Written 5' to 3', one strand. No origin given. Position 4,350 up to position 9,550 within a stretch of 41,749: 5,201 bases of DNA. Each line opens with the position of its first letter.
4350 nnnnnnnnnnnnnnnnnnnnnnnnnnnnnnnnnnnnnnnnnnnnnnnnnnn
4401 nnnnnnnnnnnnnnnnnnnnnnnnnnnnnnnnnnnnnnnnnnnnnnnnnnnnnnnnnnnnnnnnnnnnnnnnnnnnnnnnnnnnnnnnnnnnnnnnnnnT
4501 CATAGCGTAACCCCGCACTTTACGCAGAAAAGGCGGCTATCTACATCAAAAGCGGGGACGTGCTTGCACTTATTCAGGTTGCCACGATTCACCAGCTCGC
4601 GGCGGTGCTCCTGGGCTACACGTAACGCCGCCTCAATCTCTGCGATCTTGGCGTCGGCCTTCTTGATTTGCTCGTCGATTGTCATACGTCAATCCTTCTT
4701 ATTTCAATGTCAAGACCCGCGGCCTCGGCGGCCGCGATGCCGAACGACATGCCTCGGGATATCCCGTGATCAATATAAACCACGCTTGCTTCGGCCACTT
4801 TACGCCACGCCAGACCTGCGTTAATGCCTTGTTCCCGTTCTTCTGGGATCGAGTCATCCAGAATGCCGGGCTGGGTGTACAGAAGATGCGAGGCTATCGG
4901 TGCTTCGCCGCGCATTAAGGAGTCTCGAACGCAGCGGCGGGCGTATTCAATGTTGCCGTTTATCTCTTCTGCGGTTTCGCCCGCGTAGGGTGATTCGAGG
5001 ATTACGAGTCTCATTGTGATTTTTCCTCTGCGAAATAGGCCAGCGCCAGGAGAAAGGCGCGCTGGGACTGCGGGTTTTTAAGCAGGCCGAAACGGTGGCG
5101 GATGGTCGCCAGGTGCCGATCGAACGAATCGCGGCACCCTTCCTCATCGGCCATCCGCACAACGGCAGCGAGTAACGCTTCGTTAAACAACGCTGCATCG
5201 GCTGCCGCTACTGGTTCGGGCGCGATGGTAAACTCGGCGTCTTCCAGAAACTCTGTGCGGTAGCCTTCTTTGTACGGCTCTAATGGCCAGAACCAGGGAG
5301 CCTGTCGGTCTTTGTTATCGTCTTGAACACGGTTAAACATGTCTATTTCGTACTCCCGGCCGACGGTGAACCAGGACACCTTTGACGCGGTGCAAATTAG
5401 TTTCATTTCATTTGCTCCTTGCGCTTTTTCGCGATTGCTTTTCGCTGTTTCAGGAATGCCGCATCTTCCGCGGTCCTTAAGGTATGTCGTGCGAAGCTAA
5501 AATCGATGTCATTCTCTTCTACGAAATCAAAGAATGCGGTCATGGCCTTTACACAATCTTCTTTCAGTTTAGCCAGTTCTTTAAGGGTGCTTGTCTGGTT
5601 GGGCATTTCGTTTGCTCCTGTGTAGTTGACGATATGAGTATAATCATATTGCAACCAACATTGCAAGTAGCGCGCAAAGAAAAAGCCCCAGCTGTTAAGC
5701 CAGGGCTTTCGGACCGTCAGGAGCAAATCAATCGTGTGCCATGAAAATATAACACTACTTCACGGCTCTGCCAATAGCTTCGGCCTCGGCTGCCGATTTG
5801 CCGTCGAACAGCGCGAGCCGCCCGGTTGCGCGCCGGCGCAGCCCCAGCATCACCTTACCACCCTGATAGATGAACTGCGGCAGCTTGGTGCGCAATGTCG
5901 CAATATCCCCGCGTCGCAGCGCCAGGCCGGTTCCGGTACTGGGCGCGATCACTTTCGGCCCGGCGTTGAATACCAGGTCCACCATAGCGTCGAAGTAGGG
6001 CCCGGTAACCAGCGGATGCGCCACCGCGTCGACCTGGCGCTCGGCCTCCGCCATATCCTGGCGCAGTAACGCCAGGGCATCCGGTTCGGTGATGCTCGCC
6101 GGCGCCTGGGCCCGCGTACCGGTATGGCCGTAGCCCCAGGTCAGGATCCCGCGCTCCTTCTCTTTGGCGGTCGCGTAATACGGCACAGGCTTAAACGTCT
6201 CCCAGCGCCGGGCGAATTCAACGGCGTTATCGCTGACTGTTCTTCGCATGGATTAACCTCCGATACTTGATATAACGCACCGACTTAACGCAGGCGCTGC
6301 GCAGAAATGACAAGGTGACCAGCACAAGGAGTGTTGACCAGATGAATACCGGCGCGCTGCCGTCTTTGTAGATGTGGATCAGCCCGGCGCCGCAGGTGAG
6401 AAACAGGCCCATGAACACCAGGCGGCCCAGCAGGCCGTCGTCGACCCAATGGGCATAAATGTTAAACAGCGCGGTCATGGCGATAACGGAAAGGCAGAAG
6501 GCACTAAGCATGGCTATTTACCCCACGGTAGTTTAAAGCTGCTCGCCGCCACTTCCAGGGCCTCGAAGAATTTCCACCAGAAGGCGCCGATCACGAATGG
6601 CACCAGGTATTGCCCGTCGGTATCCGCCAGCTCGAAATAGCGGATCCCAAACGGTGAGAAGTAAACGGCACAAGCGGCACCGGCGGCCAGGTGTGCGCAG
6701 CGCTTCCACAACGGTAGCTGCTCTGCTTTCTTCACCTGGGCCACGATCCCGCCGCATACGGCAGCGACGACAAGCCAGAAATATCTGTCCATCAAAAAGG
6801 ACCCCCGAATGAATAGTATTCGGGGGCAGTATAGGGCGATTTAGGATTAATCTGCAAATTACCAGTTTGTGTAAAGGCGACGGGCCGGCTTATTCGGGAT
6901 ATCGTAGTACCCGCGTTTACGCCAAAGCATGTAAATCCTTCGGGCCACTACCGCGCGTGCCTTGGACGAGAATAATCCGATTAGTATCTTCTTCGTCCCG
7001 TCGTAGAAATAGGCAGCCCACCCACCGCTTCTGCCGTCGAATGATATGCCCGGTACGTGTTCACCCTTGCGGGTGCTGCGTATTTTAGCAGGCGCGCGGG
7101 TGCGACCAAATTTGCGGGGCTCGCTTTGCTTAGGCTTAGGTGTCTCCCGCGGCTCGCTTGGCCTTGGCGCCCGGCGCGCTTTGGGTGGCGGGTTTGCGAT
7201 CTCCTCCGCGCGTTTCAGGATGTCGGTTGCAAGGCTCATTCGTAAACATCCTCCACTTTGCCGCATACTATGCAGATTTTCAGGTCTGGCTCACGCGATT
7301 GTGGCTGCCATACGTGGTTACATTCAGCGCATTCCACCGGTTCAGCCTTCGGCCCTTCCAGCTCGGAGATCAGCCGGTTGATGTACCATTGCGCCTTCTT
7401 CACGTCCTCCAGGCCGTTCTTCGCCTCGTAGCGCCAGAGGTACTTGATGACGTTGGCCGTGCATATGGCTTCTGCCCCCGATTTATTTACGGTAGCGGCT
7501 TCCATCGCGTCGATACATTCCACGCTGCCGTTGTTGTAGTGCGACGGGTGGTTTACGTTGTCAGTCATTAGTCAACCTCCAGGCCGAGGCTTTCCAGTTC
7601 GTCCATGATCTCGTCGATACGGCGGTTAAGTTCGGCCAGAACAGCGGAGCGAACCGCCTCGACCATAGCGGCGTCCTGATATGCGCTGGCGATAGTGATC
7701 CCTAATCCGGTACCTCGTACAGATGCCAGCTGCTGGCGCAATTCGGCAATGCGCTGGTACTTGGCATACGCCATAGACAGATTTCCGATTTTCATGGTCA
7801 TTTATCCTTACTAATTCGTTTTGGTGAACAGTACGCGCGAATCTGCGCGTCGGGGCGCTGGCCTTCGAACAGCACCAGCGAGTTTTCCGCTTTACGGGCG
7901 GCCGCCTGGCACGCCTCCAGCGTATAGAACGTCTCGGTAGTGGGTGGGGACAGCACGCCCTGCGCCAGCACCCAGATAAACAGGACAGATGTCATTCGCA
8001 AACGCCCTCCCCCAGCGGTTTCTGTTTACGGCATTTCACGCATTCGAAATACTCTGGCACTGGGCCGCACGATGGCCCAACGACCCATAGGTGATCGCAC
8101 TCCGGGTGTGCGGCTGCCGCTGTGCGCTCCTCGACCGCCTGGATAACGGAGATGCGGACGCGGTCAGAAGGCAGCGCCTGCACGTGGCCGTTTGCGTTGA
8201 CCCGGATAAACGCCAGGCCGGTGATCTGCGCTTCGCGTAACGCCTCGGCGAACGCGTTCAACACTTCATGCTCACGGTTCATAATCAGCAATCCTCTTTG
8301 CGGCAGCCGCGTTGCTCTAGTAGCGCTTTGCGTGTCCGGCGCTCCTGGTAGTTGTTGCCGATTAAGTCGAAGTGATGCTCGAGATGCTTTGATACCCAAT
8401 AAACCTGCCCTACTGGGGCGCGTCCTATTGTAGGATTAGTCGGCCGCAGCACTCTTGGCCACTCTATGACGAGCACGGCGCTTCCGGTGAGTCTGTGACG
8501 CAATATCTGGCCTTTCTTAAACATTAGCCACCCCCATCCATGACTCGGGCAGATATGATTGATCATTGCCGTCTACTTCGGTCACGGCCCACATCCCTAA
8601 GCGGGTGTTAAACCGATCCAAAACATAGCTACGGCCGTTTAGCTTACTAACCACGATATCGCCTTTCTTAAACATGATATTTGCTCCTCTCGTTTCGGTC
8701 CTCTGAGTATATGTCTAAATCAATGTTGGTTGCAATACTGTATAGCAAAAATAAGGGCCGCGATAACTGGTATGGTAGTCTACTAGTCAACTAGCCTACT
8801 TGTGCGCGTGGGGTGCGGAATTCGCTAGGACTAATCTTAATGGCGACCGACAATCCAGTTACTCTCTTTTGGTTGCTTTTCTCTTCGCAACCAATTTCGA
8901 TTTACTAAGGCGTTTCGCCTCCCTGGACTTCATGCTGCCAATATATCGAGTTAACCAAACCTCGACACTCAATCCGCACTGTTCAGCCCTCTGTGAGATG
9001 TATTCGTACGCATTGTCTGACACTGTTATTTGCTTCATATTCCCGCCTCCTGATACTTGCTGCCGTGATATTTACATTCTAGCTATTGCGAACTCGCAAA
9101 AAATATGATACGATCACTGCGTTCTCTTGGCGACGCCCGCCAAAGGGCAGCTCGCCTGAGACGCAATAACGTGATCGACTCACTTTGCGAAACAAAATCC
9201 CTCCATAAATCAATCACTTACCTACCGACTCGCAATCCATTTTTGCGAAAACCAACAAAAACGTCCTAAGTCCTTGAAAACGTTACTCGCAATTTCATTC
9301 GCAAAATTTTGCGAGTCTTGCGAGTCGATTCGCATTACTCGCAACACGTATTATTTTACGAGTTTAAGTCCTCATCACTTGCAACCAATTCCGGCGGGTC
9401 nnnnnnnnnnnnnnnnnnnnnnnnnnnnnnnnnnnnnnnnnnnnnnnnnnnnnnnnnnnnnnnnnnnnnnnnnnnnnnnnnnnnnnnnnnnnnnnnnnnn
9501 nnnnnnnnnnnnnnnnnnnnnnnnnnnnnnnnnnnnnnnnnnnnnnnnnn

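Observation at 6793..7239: AP2-domain protein in the Q position upstream of a promoter-terminator-holin arrangement: candidate new late antiterminator/activator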

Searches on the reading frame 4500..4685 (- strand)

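Call 60: search_protein_families(library=pfam, proteins=[window:4500-4685:-], max_evalue=0.01)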
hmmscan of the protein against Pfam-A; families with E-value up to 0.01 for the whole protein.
window:4500-4685:- (61 aa): 1 family
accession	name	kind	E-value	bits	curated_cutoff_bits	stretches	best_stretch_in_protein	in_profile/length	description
PF14193.11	DUF4315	-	0.0097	16.4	27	1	3-33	5-35/79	Domain of unknown function (DUF4315)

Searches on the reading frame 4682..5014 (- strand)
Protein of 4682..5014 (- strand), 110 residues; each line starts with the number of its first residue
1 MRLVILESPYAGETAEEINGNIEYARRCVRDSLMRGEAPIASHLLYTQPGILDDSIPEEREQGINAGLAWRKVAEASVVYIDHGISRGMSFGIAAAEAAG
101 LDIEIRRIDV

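Call 60: search_protein_families(library=pfam, proteins=[window:4682-5014:-], max_evalue=0.01)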
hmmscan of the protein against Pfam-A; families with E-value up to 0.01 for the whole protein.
window:4682-5014:- (110 aa): 1 family
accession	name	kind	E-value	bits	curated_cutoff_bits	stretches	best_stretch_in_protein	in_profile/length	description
PF24963.1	DUF7768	-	2.4e-30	105.2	26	1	3-105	2-97/98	Domain of unknown function (DUF7768)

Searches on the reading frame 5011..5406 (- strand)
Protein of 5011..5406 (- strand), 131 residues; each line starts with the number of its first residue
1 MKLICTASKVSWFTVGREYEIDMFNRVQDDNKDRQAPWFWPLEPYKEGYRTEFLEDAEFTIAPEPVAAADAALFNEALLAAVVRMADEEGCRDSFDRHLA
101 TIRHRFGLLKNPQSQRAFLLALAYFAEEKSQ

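Call 3: search_protein_families(library=pfam, proteins=[window:5011-5406:-], max_evalue=0.1)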
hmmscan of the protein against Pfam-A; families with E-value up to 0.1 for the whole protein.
window:5011-5406:- (131 aa): 1 family
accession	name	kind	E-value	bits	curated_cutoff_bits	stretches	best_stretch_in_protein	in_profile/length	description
PF19939.4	DUF6401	-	0.077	13.9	29.2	0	33-90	25-79/82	Family of unknown function (DUF6401)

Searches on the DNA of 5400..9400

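Call 61: search_rna_families(source=window, start=5400, end=9400, threshold=evalue, max_evalue=1)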
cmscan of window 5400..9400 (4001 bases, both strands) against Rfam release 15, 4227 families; matches with E-value up to 1: 1.
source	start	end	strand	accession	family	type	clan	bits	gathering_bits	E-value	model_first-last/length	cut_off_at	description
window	5677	5730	-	RF02399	NsiR1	Gene; sRNA;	-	21.1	39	0.63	1-60/60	no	Nitrogen stress-induced RNA 1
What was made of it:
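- Tried and rejected: Rfam on 5400-9400 gave only a sub-threshold terminator-like hit (NsiR1, E = 0.63) at the post-endolysin terminator and nothing at the holin hairpin (call 61).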

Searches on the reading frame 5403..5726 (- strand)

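Call 3: search_protein_families(library=pfam, proteins=[window:5403-5726:-], max_evalue=0.1)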
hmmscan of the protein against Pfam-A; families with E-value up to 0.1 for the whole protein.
window:5403-5726:- (107 aa): 1 family
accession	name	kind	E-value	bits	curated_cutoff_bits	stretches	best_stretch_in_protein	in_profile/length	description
PF22738.1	NNH7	-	0.075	13.6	27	1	59-96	87-124/225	NACHT N-terminal Helical domain 7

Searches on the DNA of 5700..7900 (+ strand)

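Call 5: search_dna_similar(query=window:5700-7900:+, collection=phages, mode=near, max_rows=30)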
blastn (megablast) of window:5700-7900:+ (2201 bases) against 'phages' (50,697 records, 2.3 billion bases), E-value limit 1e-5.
Records with a match: 3; places in all: 3; records where one place covers at least 80% of the query: 0.
Best place of each record, by identity: 95-99% 2; 90-95% 1.
By first word of the organism name: Klebsiella 3.
By host as written in the record: Klebsiella pneumoniae 2; Klebsiella pneumoniae TCU_KP_37 1.
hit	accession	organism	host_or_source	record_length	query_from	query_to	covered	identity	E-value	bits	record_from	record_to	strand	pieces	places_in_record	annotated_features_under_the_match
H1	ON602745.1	Klebsiella phage VLCpiS11a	Klebsiella pneumoniae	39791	1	2201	77%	95.5%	0e+0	2716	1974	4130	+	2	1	endolysin | nucleotide kinase | holin (x2) | hypothetical protein (x2)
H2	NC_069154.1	Klebsiella phage VLCpiS11a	Klebsiella pneumoniae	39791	1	2201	77%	95.5%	0e+0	2716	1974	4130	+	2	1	endolysin | nucleotide kinase | holin (x2) | hypothetical protein (x2)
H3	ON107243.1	Klebsiella phage 37P2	Klebsiella pneumoniae TCU_KP_37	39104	1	2201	68%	92.7%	0e+0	2148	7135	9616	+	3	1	lysozyme | HNH endonuclease | hypothetical protein (x2) | nucleotide kinase | holin (x2) | and 1 other names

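Call 6: get_annotated_region(hit=H1, flank=3000)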
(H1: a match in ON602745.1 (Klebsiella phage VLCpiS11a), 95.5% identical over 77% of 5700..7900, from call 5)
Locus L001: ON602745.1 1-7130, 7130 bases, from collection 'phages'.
description: Klebsiella phage VLCpiS11a, complete genome.
organism: Klebsiella phage VLCpiS11a (NCBI taxid 2874884)
taxonomy: Viruses; Duplodnaviria; Heunggongvirae; Uroviricota; Caudoviricetes; Guernseyvirinae
host: Klebsiella pneumoniae; source: soil and water; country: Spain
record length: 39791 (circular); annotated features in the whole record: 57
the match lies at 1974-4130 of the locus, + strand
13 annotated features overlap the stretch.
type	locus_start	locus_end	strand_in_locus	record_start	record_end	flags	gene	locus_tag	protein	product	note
CDS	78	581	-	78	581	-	-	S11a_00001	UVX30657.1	terminase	-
CDS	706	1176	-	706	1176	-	-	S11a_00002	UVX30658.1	hypothetical protein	-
CDS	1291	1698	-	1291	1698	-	-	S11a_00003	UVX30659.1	hypothetical protein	-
CDS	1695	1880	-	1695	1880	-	-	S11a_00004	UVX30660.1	hypothetical protein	-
CDS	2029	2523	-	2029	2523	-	-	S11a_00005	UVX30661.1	endolysin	-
CDS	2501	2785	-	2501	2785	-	-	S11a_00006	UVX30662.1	holin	-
CDS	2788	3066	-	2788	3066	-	-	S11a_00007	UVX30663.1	holin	-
CDS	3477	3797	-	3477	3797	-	-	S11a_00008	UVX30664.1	nucleotide kinase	-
CDS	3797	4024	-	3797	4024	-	-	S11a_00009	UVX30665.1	hypothetical protein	-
CDS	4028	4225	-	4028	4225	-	-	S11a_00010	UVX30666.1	hypothetical protein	-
CDS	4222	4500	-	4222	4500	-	-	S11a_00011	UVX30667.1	hypothetical protein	-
CDS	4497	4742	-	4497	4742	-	-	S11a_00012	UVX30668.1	hypothetical protein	-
CDS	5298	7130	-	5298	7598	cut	-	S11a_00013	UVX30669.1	replicative helicase-primase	-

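Call 7: get_annotated_region(hit=H3, flank=3000)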
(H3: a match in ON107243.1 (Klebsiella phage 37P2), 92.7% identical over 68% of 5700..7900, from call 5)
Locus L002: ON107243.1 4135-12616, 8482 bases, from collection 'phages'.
description: Klebsiella phage 37P2, complete genome.
organism: Klebsiella phage 37P2 (NCBI taxid 2930331)
taxonomy: Viruses; Duplodnaviria; Heunggongvirae; Uroviricota; Caudoviricetes; Guernseyvirinae
host: Klebsiella pneumoniae TCU_KP_37; source: wastewater; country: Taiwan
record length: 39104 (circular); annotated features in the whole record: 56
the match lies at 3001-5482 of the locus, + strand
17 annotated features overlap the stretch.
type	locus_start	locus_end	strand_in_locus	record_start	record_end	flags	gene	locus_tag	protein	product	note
CDS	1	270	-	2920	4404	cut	-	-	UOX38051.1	portal protein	-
CDS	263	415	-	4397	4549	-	-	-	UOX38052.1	hypothetical protein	-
CDS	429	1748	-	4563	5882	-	-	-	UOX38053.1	terminase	-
CDS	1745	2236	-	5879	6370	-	-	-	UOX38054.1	terminase small subunit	-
CDS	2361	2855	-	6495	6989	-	-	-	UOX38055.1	hypothetical protein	-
CDS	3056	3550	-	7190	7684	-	-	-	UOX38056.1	lysozyme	-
CDS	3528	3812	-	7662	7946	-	-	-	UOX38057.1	holin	-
CDS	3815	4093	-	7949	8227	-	-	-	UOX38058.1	holin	-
CDS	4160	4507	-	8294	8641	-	-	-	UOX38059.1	hypothetical protein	-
CDS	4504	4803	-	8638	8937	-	-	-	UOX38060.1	nucleotide kinase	-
CDS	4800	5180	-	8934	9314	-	-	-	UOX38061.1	HNH endonuclease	-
CDS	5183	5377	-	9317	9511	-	-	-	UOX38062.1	Ead/Ea22-like protein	-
CDS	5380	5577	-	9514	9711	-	-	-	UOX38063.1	hypothetical protein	-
CDS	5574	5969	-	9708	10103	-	-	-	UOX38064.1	hypothetical protein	-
CDS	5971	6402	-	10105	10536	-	-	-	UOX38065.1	hypothetical protein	-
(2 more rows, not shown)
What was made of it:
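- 6514..6792 (-): Holin gene 1 (ATG at 6792). Annotated as holin in VLCpiS11a and 37P2 (calls 6, 7).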

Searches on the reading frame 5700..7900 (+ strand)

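Call 10: search_protein_families(library=phrogs, proteins=[L001:3133-3480:-], max_evalue=0.01)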
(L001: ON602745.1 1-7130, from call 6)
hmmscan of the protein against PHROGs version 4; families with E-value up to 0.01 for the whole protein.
L001:3133-3480:- (115 aa): 5 families
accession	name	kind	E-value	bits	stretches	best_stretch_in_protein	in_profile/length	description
phrog_4947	-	unknown function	7e-16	59.9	1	1-103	1-116/121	-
phrog_9632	-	unknown function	5.9e-14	53.3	1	1-104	1-91/97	-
phrog_99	-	DNA, RNA and nucleotide metabolism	3.1e-07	31.4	1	39-83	213-254/383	HNH endonuclease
phrog_3593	-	DNA, RNA and nucleotide metabolism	0.00011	23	1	32-81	142-189/210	HNH endonuclease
phrog_4578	-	DNA, RNA and nucleotide metabolism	0.0015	19.4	1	35-80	63-106/130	HNH endonuclease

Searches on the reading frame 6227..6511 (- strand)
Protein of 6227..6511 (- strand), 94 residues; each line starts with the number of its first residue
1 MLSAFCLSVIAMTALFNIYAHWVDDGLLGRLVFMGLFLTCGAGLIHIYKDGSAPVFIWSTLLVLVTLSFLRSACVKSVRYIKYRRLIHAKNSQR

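Call 3: search_protein_families(library=pfam, proteins=[window:6227-6511:-], max_evalue=0.1)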
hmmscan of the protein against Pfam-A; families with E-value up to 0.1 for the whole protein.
window:6227-6511:- (94 aa): 1 family
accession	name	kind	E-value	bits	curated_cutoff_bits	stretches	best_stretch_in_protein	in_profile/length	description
PF03303.18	WTF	-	0.028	14.7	25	1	2-87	126-207/224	WTF protein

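Call 10: search_protein_families(library=phrogs, proteins=[window:6227-6511:-], max_evalue=0.01)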
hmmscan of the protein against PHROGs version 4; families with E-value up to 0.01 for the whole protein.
window:6227-6511:- (94 aa): 1 family
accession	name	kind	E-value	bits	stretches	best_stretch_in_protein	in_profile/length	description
phrog_2508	-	lysis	2.4e-22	80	1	2-91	6-97/99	holin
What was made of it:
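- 6227..6511 (-): Holin gene 2. PHROG 2508 holin (call 10).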

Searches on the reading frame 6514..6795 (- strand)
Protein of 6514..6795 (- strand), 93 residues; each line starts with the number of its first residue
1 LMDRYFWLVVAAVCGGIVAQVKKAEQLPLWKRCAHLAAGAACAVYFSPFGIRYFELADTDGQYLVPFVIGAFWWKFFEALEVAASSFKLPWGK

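Call 3: search_protein_families(library=pfam, proteins=[window:6514-6795:-], max_evalue=0.1)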
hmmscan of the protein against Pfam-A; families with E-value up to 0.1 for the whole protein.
window:6514-6795:- (93 aa): 0 families

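Call 10: search_protein_families(library=phrogs, proteins=[window:6514-6795:-], max_evalue=0.01)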
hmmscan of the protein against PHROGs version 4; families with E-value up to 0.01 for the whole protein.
window:6514-6795:- (93 aa): 2 families
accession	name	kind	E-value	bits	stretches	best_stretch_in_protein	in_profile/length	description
phrog_2359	-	lysis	6.2e-29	101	1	2-92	9-99/110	holin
phrog_13918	-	unknown function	1.6e-06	29.1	1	8-70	12-79/108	-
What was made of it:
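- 6514..6792 (-): PHROG 2359 holin, E = 6e-29 (call 10).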
